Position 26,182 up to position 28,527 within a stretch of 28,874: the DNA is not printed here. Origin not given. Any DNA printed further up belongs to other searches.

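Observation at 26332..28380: AgrC/NatK-type histidine kinase fused to an extracytoplasmic RsiV-like (DUF4163/DUF3298) domain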

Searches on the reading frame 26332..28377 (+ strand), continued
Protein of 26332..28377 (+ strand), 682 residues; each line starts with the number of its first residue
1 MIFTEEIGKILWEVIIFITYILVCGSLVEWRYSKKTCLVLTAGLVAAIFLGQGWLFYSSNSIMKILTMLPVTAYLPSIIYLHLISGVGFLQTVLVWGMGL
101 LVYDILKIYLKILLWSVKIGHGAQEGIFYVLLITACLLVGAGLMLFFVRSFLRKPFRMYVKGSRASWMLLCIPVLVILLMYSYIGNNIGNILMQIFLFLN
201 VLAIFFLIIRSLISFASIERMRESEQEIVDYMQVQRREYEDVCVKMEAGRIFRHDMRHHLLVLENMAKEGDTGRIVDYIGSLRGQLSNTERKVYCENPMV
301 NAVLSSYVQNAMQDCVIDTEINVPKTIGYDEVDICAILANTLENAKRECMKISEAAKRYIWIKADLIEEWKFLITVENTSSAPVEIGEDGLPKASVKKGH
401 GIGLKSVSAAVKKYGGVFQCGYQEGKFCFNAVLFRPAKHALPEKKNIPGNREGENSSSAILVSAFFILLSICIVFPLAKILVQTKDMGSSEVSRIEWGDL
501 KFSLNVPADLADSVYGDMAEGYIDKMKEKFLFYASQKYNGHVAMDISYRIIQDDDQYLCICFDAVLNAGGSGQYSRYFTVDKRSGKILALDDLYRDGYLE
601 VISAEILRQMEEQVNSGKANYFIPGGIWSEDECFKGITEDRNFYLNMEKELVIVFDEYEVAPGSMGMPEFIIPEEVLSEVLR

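Call 16: search_protein_families(library=pfam, proteins=[L001:10068-10820:+, L001:7273-7602:+, L004:7198-7560:-, L004:11283-11549:+], max_evalue=1)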
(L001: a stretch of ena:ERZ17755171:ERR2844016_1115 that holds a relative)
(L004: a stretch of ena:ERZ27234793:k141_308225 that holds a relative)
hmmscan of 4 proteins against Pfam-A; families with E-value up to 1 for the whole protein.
L001:10068-10820:+ (251 aa): 1 family
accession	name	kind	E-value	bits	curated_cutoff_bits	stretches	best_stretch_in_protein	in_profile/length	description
PF01988.24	VIT1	-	0.033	14.4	28.1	1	22-81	126-184/214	VIT family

L001:7273-7602:+ (110 aa): 4 families
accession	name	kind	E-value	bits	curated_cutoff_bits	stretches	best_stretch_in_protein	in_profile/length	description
PF20902.2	CXCL16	-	0.0011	19.7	27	1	42-91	33-82/93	C-X-C motif chemokine 16 domain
PF20922.3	Anamorsin_N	-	0.0013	18.9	27.1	1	14-97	72-155/163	Anamorsin, N-terminal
PF13847.12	Methyltransf_31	-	0.025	14.7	27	1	13-58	93-130/145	Methyltransferase domain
PF08241.18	Methyltransf_11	-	0.14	13.2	21.2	1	14-29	80-95/95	Methyltransferase domain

L004:7198-7560:- (120 aa): 0 families

L004:11283-11549:+ (89 aa): 2 families
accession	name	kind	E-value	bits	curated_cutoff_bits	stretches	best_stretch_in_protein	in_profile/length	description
PF07862.16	Nif11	-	0.19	12.5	23.8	1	16-70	4-48/48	Nif11 domain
PF07716.20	bZIP_2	-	0.31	11.6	22.3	1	7-38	22-51/54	Basic region leucine zipper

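Call 32: find_related_loci(query=A1, collection=genome_contigs, flank=6000)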
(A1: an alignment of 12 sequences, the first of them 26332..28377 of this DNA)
Query A1 (682 aa) in genome_contigs; peptide patterns used: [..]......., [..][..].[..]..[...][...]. (x = any residue, [..] = any of these).
599 stretches matched a pattern (row limit reached: there are more); 504 encode a relative of the query (tblastn E <= 1e-3); the best 80 are kept; 79 distinct loci.
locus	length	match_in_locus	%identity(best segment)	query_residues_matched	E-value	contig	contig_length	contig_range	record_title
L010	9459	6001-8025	52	9-679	0e+0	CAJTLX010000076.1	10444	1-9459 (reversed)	MAG TPA_asm: uncultured Lachnospiraceae bacterium isolate MGBC103678 genome assembly, contig: MGBC103678.76, whole genom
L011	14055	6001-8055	53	1-682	0e+0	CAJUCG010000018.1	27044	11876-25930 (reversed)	MAG TPA_asm: uncultured Lachnospiraceae bacterium isolate MGBC123815 genome assembly, contig: MGBC123815.18, whole genom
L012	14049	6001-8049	53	1-679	0e+0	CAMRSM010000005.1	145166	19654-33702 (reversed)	MAG TPA_asm: uncultured Lachnospiraceae bacterium isolate SRR13573577_bin.3_metawrap_v1.3_MAG genome assembly, contig: N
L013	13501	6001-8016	52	1-677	0e+0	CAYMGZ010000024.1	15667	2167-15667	MAG TPA_asm: uncultured Lachnospiraceae bacterium isolate SRP287540_co1_107 genome assembly, contig: NODE_3968_length_15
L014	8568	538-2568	40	10-680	1e-152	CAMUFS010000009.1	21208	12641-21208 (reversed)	MAG TPA_asm: uncultured Clostridia bacterium isolate SRR14038243_bin.47_metawrap_v1.3_MAG genome assembly, contig: NODE.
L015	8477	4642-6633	37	4-681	1e-144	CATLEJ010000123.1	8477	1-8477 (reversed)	MAG TPA_asm: uncultured Oscillospiraceae bacterium isolate MGG11058_1680015462 genome assembly, contig: ERR3199659_4949,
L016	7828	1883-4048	36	16-682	2e-144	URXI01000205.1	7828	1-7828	uncultured Eubacterium sp. isolate UMGS1437 genome assembly, contig: NODE_1520_length_7828_cov_2.258201, whole genome sh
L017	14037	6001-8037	38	9-681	9e-143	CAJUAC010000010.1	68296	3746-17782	MAG TPA_asm: uncultured Oscillospiraceae bacterium isolate MGBC119734 genome assembly, contig: MGBC119734.10, whole geno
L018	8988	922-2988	37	1-682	4e-142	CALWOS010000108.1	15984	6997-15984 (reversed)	MAG: uncultured Oscillospiraceae bacterium isolate E0_DP__bin112 genome assembly, contig: E0_DP__k127_2225751, whole gen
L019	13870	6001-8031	39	9-681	5e-136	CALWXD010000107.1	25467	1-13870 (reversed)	MAG: uncultured Oscillospiraceae bacterium isolate E06__bin274 genome assembly, contig: E06__k127_6099571, whole genome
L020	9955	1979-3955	37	18-681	9e-136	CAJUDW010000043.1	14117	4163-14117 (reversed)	MAG TPA_asm: uncultured Oscillibacter sp. isolate MGBC130208 genome assembly, contig: MGBC130208.43, whole genome shotgu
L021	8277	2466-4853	45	1-681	9e-134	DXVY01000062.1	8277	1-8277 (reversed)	MAG TPA_asm: Clostridiales bacterium isolate HRGM_Genome_3484 HRGM_Genome_3484_62, whole genome shotgun sequence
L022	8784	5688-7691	37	13-682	5e-133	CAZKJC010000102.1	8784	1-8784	MAG TPA_asm: uncultured Ruminococcus sp. isolate ERP125879_co2_2 genome assembly, contig: NODE_4876_length_8784_cov_18.5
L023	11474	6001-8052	36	3-682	1e-131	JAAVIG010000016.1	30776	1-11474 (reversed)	MAG: Oscillospiraceae bacterium isolate Mgla_MAG_6-bin_38 c_000000036467, whole genome shotgun sequence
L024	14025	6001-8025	37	11-682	6e-130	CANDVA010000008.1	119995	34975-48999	MAG TPA_asm: uncultured Clostridia bacterium isolate SRR15214595_bin.29_metawrap_v1.3_MAG genome assembly, contig: NODE.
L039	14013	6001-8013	37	10-677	1e-120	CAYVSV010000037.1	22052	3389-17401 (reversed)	MAG TPA_asm: uncultured Ruminococcus sp. isolate SRP199465_co2_371 genome assembly, contig: NODE_6668_length_22052_cov_2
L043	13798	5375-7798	42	1-682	4e-114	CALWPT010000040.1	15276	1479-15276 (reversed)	MAG: uncultured Clostridia bacterium isolate E21__bin35 genome assembly, contig: E21__k127_7855296, whole genome shotgun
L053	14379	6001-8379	39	6-682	1e-101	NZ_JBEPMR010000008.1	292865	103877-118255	Faecalicatena orotica strain DSM 1287 Ga0480167_08, whole genome shotgun sequence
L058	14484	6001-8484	38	10-682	2e-98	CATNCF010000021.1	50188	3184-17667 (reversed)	MAG TPA_asm: uncultured Lachnospiraceae bacterium isolate MGG19816_1680015490 genome assembly, contig: ERR899284_733, wh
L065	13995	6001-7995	37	17-682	3e-134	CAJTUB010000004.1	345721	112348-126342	MAG TPA_asm: uncultured Lachnospiraceae bacterium isolate MGBC108918 genome assembly, contig: MGBC108918.4, whole genome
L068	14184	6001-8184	36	10-682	7e-147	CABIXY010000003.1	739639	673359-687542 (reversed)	Eubacteriaceae bacterium isolate MGYG-HGUT-00063 genome assembly, contig: .14207_7_28.3, whole genome shotgun sequence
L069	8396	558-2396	34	65-681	1e-84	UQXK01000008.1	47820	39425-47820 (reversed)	uncultured Clostridiales bacterium isolate UMGS731 genome assembly, contig: NODE_375_length_47820_cov_6.984570, whole ge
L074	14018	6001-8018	42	10-681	2e-76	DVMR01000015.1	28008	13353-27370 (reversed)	MAG TPA_asm: Candidatus Ventrousia excrementavium isolate CHK191-8634 CHK191__C99543_L28008_ERR3414586, whole genome sho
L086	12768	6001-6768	40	227-488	3e-61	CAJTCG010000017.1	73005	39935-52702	Oscillospiraceae bacterium isolate A57_49.OR.DSS genome assembly, contig: MGBC000069.17, whole genome shotgun sequence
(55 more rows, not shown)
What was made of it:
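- Habitat: the relatives are gut MAGs from mouse, chicken, rabbit and human, plus Faecalicatena orotica DSM 1287 (call 32). The carriers are almost all gut bacteria (call 32).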

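Call 48: search_protein_families(library=pfam, proteins=[L039:2996-4966:-, L039:10248-12770:+, L058:9334-10071:+, L069:3324-3611:+, L004:11598-12572:+, L011:8979-9317:+, L065:2185-5805:+, L043:8424-9149:+, L068:9835-10437:+, L009:2207-2965:+], max_evalue=0.01)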
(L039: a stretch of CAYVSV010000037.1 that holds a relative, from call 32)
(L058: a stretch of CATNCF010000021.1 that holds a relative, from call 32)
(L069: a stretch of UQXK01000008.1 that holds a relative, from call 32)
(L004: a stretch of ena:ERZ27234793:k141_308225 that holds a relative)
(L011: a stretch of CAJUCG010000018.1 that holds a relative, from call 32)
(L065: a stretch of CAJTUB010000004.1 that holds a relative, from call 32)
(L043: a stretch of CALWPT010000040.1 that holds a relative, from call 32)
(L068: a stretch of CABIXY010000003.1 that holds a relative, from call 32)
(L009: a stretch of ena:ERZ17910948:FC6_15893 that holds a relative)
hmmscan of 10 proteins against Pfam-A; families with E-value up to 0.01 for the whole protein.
L039:2996-4966:- (656 aa): 7 families
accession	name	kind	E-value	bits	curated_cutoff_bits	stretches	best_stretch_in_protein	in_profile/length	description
PF00015.26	MCPsignal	-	4.1e-41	141.1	34.6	1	468-622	3-171/172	Methyl-accepting chemotaxis protein (MCP) signalling domain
PF02743.24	dCache_1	-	1.7e-26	93.7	45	1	36-271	2-238/240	Cache domain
PF22673.2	MCP-like_PDC_1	-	6.6e-12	46.3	27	1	122-183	47-111/113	Methyl-accepting chemotaxis protein-like, first PDC sensor domain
PF00672.30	HAMP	-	6.2e-07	30.1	25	1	313-351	7-45/53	HAMP domain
PF18947.5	HAMP_2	-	2.6e-06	27.7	24.3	1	361-403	24-66/67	HAMP domain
PF06103.16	DUF948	-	0.0016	19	37.2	0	584-624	35-75/89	Bacterial protein of unknown function (DUF948)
PF10157.14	BORCS6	-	0.0022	18.6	35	0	458-510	41-93/101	BLOC-1-related complex sub-unit 6 C-terminal helix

L039:10248-12770:+ (841 aa): 1 family
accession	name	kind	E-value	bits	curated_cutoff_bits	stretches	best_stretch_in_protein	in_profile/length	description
PF25208.1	DUF7838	-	0.005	17.2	28.5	0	485-505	24-44/55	Domain of unknown function (DUF7838)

L058:9334-10071:+ (246 aa): 3 families
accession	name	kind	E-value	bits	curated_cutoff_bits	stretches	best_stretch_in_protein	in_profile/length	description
PF00072.30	Response_reg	-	5.3e-31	107.5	30.2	1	17-126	1-111/111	Response regulator receiver domain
PF00486.34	Trans_reg_C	-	2.4e-26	92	26.2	1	168-243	2-76/77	Transcriptional regulatory protein, C terminal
PF23198.2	PDE8A_N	-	0.0085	16.4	29.6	0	11-91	7-90/147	PDE8A-like, N-terminal domain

L069:3324-3611:+ (96 aa): 0 families

L004:11598-12572:+ (325 aa): 0 families

L011:8979-9317:+ (113 aa): 0 families

L065:2185-5805:+ (1207 aa): 8 families
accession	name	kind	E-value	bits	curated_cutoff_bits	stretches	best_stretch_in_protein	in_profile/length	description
PF18565.7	Glyco_hydro2_C5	-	8.5e-32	109.5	32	1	679-780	1-102/103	Glycoside hydrolase family 2 C-terminal domain 5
PF02836.23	Glyco_hydro_2_C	-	7.7e-21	74.9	21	1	286-417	6-141/302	Glycosyl hydrolases family 2, TIM barrel domain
PF16355.11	DUF4982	-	8.2e-20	71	23.9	1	604-666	1-61/61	Domain of unknown function (DUF4982)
PF02837.24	Glyco_hydro_2_N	-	1.7e-13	51.3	28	1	49-144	60-169/169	Glycosyl hydrolases family 2, sugar binding domain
PF03422.21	CBM_6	-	6.5e-11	43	28.9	1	1109-1207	21-124/125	Carbohydrate binding module (family 6)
PF00703.27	Glyco_hydro_2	-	1e-10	42.8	23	1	208-278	38-109/109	Glycosyl hydrolases family 2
PF22666.2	Glyco_hydro_2_N2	-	2.5e-07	31.4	27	1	54-124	49-120/167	Glycosyl hydrolase 2 galactose-binding domain-like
PF09134.16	Invasin_D3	-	0.0018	19.2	33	0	676-734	2-60/98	Invasin, domain 3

L043:8424-9149:+ (242 aa): 0 families

L068:9835-10437:+ (201 aa): 1 family
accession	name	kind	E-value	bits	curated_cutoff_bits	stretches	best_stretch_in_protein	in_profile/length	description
PF04519.19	Bactofilin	-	2.9e-28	98.4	27.9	2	124-197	24-97/98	Polymer-forming cytoskeletal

L009:2207-2965:+ (253 aa): 1 family
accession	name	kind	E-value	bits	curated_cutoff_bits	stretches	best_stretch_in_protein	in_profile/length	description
PF10272.14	Tmpp129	-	0.0036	17.2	27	1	87-189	109-211/349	Putative transmembrane protein precursor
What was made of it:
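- Tried and rejected: Pfam gave no hit (calls 16, 48).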

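Call 58: predict_structure(alignment_id=A3)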
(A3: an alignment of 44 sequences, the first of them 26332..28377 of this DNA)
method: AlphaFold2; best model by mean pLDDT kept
length: 682 residues; sequences in the alignment: 44
mean_pLDDT: 79.3   pTM: 0.44
mean pLDDT of the five models: 79.3, 79.0, 78.9, 77.9, 76.5
residues with pLDDT >= 90: 187; 70-90: 359; 50-70: 71; < 50: 65
segments of 3 or more residues with pLDDT < 50: 286-290, 396-402, 438-456, 483-507
pLDDT, mean of each block of 10 residues (from residue 1): 71 92 92 89 89 87 84 90 87 90 93 85 71 92 94 89 71 80 73 88 91 87 85 82 74 74 75 73 49 78 82 89 87 88 88 89 90 93 78 56 72 88 88 70 35 47 62 56 39 35 48 59 85 80 75 88 75 85 88 82 95 94 89 91 91 92 91 83 59
secondary structure, 60 per line:
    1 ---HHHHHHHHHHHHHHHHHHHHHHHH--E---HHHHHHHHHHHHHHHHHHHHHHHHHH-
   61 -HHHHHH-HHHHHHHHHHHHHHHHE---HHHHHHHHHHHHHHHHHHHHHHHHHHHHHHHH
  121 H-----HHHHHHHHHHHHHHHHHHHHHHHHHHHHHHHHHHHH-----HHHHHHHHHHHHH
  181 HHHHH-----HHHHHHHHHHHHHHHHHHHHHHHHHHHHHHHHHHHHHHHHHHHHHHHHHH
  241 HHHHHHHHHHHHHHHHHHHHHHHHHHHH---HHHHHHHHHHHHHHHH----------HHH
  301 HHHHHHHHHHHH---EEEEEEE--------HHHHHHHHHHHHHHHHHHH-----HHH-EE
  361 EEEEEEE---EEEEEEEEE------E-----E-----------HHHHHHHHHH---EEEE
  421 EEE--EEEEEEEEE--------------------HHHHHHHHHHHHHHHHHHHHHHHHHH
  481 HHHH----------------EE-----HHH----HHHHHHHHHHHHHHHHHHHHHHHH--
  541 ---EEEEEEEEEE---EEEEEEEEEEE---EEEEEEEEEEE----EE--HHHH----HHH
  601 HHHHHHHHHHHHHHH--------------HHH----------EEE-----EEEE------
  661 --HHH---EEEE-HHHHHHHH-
elements in order (helices of 4 or more, strands of 3 or more residues): H4-27 H34-59 H62-67 H69-84 H89-121 H127-162 H168-185 H191-268 H272-287 H298-312 E316-322 H331-349 E359-367 E371-379 H404-413 E417-423 E426-434 H455-484 H515-538 E544-553 E557-567 E571-581 H590-593 H598-615 E643-645 E651-654 E669-672 H674-681
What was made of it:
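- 26359..26958 (+): N-terminal seven-TM membrane domain (aa 10-209), with the N-terminus outside. It forms helices in the full-length model (call 58).
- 27634..27705 (+): Disordered, poorly conserved cytoplasmic linker (aa 435-458). It is not an anti-sigma domain. pLDDT below 50 (call 58).
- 27706..27762 (+): Eighth TM helix (aa 459-477), running from inside to outside. Helix 455-484 in the model (call 58).
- On HPK10 / AgrC-type histidine kinase (Pfam HATPase_c_5): The region is helical in the model (call 58).
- The full-length model gives no confident placement of TM8 (pTM 0.44, call 58).
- Tried and rejected: Full-length AlphaFold model to see whether TM8 docks on the 7-TM bundle: TM8 and the linker have low confidence and pTM is 0.44, so no conclusion is possible (call 58).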

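Call 63: search_protein_families(library=pfam, proteins=[L074:12859-13758:+, L086:5368-6822:+], max_evalue=0.01)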
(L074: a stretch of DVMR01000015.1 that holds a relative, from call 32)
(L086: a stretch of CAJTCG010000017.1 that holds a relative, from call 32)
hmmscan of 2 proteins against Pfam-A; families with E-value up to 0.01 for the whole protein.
L074:12859-13758:+ (300 aa): 3 families
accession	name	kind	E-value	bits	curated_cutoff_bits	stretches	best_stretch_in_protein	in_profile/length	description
PF11738.13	DUF3298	-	6.9e-21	75.4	24.1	1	203-286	3-84/84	Protein of unknown function (DUF3298)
PF13739.11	PdaC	-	2e-05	26.1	29.1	1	98-173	5-83/95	Deacetylase PdaC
PF13786.12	DUF4179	-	0.00015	22.5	30.1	1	54-102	11-60/94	Domain of unknown function (DUF4179)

L086:5368-6822:+ (485 aa): 2 families
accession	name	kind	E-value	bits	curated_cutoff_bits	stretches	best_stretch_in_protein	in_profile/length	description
PF14501.12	HATPase_c_5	-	6.6e-16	58.5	22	1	316-415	2-98/102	GHKL domain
PF02518.31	HATPase_c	-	1.8e-05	25.6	26.4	1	318-409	4-97/111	Histidine kinase-, DNA gyrase B-, and HSP90-like ATPase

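Call 75: search_protein_representatives(alignment_id=A3)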
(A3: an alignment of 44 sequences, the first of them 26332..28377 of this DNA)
Query: 44 sequences, 715 profile positions. Proteins with E-value up to 0.001 (for the whole library): 32890; up to 1e-10: 25013; up to 1e-30: 4675. The best 150 are listed.
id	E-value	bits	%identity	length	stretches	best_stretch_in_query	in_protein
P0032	0.0e+00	1053.9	-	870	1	1-714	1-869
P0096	1.4e-296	1002.0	-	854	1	4-714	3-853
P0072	3.5e-290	980.8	-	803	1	4-713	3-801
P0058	6.6e-288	973.3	-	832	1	7-714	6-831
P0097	3.6e-286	967.5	-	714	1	9-714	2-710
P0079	1.4e-285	965.5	-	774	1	6-714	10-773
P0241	5.5e-283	957.0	-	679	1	6-709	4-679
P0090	6.1e-283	956.9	-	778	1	9-709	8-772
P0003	2.6e-282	954.8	-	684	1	1-705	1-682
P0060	1.9e-281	952.0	-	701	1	5-714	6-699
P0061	8.4e-280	946.5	-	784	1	4-714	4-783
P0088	5.0e-279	943.9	-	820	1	4-714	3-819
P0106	2.0e-270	915.5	-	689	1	1-714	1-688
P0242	1.2e-269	912.9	-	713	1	10-714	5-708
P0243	1.3e-268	909.5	-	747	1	7-711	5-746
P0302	1.2e-71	258.4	-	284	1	446-712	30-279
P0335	1.4e-57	211.9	-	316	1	437-714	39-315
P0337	1.7e-57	211.6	-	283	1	442-703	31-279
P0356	2.0e-55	204.7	-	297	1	442-709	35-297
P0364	1.5e-54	201.9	-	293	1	444-712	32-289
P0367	3.5e-54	200.6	-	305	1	438-712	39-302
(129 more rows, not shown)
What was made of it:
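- About 45-50 full-length representatives exist at 50% identity among 1.84 billion proteins (call 75).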
